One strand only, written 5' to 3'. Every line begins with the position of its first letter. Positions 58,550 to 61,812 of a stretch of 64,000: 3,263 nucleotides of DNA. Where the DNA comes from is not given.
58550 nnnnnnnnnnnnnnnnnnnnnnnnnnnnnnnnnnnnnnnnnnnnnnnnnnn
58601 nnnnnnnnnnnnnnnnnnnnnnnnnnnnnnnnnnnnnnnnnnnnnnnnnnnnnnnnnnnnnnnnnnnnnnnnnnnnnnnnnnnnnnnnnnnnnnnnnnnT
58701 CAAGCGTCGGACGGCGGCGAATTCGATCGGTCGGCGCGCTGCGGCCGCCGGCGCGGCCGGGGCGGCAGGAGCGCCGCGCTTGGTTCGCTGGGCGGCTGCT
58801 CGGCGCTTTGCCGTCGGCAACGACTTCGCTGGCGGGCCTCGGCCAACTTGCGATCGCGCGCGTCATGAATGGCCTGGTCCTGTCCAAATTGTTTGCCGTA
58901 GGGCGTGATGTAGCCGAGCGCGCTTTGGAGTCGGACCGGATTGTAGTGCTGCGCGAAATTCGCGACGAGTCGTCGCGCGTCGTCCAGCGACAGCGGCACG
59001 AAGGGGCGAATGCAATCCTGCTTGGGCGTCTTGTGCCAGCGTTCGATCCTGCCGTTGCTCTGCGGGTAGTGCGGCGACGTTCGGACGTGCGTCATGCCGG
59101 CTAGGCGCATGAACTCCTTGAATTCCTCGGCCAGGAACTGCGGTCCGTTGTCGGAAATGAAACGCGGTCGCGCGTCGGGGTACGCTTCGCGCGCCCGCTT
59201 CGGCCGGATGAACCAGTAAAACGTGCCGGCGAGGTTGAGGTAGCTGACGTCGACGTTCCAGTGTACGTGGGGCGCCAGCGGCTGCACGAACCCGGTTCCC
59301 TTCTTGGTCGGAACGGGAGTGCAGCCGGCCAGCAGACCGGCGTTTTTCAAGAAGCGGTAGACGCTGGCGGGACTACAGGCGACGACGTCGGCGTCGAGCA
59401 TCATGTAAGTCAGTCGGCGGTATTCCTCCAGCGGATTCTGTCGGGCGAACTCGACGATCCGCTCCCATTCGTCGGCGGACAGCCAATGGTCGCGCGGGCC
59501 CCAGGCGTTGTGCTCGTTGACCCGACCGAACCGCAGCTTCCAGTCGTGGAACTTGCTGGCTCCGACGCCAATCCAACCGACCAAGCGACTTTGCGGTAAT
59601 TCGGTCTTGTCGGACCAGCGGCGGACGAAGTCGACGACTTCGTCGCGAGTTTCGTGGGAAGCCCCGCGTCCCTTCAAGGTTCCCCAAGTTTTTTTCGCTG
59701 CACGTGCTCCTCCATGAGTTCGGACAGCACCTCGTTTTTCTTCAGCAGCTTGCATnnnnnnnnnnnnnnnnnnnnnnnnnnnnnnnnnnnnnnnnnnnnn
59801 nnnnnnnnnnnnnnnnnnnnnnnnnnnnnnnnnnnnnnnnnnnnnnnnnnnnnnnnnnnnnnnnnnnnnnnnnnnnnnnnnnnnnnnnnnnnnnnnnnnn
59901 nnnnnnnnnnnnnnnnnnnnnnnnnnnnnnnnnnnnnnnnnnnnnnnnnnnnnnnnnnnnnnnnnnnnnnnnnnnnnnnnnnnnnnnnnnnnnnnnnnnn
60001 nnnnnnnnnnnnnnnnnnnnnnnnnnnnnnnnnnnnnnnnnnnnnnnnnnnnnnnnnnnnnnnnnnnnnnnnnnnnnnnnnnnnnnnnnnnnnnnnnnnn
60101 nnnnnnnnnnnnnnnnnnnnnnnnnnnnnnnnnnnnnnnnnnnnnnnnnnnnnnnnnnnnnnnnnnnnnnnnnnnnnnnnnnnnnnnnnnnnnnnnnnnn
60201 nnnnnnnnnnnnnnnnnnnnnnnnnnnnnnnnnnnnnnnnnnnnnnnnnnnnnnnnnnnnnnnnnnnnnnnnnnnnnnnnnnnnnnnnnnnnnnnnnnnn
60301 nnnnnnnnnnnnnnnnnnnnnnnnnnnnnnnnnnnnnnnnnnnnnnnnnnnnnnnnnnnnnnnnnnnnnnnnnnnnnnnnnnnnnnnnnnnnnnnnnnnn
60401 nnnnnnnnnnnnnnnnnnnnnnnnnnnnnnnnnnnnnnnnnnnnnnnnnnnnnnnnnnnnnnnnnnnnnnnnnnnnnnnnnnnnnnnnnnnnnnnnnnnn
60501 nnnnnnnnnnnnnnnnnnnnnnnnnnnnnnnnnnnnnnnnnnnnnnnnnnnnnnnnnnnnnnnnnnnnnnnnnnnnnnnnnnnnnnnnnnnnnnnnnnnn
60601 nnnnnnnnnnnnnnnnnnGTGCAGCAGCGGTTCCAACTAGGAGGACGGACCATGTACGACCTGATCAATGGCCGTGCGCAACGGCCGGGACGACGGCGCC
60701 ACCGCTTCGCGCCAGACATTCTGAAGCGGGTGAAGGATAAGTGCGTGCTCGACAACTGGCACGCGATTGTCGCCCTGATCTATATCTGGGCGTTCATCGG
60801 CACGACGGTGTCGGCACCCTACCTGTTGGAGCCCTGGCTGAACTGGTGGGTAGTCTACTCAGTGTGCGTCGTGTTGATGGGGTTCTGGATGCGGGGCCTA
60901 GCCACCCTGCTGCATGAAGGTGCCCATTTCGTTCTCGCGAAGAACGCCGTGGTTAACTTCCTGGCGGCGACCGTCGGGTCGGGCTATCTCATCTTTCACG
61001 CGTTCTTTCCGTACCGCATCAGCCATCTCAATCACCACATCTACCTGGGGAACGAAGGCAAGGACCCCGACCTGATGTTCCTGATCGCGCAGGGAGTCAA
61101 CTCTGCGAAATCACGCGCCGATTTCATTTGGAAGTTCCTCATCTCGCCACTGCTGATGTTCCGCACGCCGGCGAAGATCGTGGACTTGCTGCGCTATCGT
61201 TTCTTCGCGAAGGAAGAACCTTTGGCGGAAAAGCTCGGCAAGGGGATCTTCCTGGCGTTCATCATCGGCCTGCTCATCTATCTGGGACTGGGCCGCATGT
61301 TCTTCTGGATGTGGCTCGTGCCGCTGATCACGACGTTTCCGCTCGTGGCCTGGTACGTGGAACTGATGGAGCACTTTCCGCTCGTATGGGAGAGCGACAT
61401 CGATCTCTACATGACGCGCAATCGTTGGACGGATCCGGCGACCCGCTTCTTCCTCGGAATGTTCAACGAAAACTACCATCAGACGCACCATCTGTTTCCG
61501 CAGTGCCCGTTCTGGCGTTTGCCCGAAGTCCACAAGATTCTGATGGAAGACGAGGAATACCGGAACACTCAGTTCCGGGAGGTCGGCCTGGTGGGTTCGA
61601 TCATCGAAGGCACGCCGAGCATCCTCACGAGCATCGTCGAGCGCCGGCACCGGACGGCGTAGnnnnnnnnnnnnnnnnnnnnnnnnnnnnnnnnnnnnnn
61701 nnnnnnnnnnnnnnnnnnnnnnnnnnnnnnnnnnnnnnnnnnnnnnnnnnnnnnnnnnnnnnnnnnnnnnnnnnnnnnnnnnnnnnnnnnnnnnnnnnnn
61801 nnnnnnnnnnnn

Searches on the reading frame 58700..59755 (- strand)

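Call 41: search_protein_families(library=pfam, proteins=[window:58700-59755:-], max_evalue=0.001)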
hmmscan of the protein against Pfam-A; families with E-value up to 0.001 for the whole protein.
window:58700-59755:- (351 aa): 2 families
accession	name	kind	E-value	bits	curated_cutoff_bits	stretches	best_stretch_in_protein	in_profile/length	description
PF13683.12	rve_3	-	4.8e-14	52.3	26.5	1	220-285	2-67/67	Integrase core domain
PF00665.32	rve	-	0.00061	20.5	32.6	0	196-231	67-102/102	Integrase core domain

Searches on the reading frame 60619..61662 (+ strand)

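Call 41: search_protein_families(library=pfam, proteins=[window:60619-61662:+], max_evalue=0.001)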
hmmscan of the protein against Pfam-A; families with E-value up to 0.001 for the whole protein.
window:60619-61662:+ (347 aa): 1 family
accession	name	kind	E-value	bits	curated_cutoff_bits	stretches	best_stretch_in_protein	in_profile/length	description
PF00487.30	FA_desaturase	-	1.1e-36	127.4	29.7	1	76-320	2-250/253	Fatty acid desaturase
